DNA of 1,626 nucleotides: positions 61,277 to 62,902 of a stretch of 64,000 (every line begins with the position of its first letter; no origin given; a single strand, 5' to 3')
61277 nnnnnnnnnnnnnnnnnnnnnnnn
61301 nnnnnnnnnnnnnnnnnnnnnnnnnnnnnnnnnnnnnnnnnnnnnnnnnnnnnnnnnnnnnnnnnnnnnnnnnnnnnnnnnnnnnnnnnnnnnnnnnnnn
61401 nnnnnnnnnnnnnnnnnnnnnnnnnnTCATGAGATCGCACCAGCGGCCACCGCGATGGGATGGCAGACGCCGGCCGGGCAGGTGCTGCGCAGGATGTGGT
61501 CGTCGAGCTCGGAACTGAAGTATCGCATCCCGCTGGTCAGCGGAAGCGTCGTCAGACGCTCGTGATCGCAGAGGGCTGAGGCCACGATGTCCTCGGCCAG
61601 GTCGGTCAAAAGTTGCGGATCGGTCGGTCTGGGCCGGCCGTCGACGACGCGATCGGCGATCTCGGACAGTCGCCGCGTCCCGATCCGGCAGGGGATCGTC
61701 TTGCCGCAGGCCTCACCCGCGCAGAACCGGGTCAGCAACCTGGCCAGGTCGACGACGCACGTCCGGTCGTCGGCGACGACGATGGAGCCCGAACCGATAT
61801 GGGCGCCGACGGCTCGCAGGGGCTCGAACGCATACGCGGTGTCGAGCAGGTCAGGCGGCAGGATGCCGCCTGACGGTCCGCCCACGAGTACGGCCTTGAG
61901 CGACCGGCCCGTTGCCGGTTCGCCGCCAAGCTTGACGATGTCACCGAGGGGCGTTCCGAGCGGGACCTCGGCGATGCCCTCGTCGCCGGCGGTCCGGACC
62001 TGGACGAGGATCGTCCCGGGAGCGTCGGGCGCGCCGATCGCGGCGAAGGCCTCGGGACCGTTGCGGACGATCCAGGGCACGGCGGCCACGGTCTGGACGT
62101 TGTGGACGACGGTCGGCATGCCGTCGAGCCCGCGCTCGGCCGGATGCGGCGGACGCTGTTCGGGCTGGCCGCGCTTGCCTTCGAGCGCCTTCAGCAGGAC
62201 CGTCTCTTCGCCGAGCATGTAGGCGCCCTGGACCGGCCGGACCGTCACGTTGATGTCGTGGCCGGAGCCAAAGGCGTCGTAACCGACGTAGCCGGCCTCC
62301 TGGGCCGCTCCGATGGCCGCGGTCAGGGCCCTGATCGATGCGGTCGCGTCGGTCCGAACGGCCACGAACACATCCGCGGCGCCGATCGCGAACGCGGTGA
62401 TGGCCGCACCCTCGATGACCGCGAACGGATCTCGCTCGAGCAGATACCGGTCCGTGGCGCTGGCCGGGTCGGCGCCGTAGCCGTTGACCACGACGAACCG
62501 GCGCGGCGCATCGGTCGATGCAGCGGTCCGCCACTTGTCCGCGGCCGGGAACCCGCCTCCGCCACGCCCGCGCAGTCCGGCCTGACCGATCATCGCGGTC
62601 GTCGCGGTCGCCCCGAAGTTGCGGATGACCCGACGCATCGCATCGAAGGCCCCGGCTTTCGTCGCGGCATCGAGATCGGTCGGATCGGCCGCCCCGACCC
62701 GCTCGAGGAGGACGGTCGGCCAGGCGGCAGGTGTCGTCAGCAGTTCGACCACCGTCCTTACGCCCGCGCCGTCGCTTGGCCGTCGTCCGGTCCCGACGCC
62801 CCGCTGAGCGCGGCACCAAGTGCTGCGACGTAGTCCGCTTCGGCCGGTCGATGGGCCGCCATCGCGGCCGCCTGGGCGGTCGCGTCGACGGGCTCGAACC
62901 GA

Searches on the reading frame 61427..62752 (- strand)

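Call 65: search_protein_families(library=pfam, proteins=[window:61427-62752:-], max_evalue=0.0001)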
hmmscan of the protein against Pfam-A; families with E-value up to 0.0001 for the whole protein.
window:61427-62752:- (441 aa): 2 families
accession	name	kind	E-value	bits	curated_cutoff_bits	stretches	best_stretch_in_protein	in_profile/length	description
PF01512.22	Complex1_51K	-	7.4e-38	130.2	31.2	1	55-226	1-149/150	Nuo51 FMN-binding domain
PF10589.14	NADH_4Fe-4S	-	1.4e-18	67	23.5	1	335-419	1-85/85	NADH-ubiquinone oxidoreductase-F iron-sulfur binding region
